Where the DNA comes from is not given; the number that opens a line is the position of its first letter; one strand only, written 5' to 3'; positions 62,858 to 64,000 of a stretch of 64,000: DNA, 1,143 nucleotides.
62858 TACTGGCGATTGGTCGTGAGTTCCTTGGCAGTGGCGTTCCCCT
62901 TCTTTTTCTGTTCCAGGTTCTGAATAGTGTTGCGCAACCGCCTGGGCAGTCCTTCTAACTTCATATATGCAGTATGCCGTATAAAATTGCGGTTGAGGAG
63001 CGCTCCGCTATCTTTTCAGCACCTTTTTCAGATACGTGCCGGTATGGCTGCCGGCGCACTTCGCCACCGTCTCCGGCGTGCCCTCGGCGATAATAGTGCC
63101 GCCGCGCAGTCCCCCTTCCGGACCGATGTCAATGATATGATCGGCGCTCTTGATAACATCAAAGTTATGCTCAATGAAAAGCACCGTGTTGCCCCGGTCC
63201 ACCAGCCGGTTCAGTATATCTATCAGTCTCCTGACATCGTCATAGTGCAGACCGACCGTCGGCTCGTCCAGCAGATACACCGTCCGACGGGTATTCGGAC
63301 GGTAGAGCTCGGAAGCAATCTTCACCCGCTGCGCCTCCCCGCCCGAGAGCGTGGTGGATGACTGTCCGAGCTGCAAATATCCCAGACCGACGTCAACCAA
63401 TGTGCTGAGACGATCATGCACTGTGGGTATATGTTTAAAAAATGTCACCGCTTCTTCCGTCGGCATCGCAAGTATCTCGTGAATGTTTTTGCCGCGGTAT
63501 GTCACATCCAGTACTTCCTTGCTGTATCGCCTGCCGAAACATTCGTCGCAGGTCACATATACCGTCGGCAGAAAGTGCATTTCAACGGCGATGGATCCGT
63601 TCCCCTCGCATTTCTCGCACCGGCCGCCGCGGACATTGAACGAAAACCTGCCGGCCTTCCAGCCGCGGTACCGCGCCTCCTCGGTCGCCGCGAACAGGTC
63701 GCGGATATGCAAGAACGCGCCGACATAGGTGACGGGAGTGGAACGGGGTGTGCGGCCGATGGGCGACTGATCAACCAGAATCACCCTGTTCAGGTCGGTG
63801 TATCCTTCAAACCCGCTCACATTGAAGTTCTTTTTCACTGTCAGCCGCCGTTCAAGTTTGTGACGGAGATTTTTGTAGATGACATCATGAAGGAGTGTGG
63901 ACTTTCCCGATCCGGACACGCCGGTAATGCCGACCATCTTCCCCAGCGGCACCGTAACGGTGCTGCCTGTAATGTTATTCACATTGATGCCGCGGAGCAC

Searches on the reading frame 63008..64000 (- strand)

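Call 14: search_protein_families(library=ncbifam, proteins=[window:63008-64000:-], max_evalue=0.00001)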
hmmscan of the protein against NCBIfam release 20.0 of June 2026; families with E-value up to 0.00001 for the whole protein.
window:63008-64000:- (330 aa): 123 families (the best 25 are shown)
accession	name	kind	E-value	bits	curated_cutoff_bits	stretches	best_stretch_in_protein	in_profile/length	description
NF001503.0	PRK00349.1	equivalog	2.1e-154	515.9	1147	1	2-329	617-942/943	excinuclease ABC subunit UvrA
TIGR00630.1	uvra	equivalog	1.4e-146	490.1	729.8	1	2-313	615-924/924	excinuclease ABC subunit UvrA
NF001885.0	PRK00635.1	equivalog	1.6e-85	287.4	3054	1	5-315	606-907/1809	excinuclease ABC subunit A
TIGR02857.1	CydD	equivalog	1.2e-20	74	435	1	207-292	447-529/529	thiol reductant ABC exporter subunit CydD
TIGR03608.1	L_ocin_972_ABC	subfamily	3.7e-20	72.3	254.85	1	198-292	116-206/206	putative bacteriocin export ABC transporter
NF040873.1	AztA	equivalog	5.4e-18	65.2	220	1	202-291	105-190/191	zinc ABC transporter ATP-binding protein AztA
TIGR04521.1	ECF_ATPase_2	equivalog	1.5e-17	63.6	330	1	201-313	128-233/279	energy-coupling factor transporter ATPase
NF010068.0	PRK13548.1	equivalog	1.5e-15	57.1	261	1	212-313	132-231/261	heme ABC transporter ATP-binding protein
TIGR02673.1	FtsE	equivalog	3.4e-15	56.3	264.85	1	201-288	122-205/214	cell division ATP-binding protein FtsE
TIGR03873.1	F420-0_ABC_ATP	hypoth_equivalog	3.7e-15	55.9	372.4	1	213-312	133-224/256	putative F420-0 ABC transporter ATP-binding protein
TIGR02324.1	CP_lyasePhnL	equivalog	4.5e-15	55.7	256.3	1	215-284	147-213/224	phosphonate C-P lyase system protein PhnL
NF007826.0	PRK10535.1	equivalog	1.7e-14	53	966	1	214-306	141-224/648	macrolide ABC transporter ATP-binding protein/permease MacB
TIGR01166.1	cbiO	subfamily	2.7e-14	53.1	211.8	1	213-282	123-189/190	cobalt ABC transporter, ATP-binding protein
TIGR02868.1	CydC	equivalog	6.2e-14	51.5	329.05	1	210-279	464-529/530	thiol reductant ABC exporter subunit CydC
TIGR03375.1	type_I_sec_LssB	subfamily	1.4e-13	50.1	693.1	1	209-314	595-690/696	type I secretion system permease/ATPase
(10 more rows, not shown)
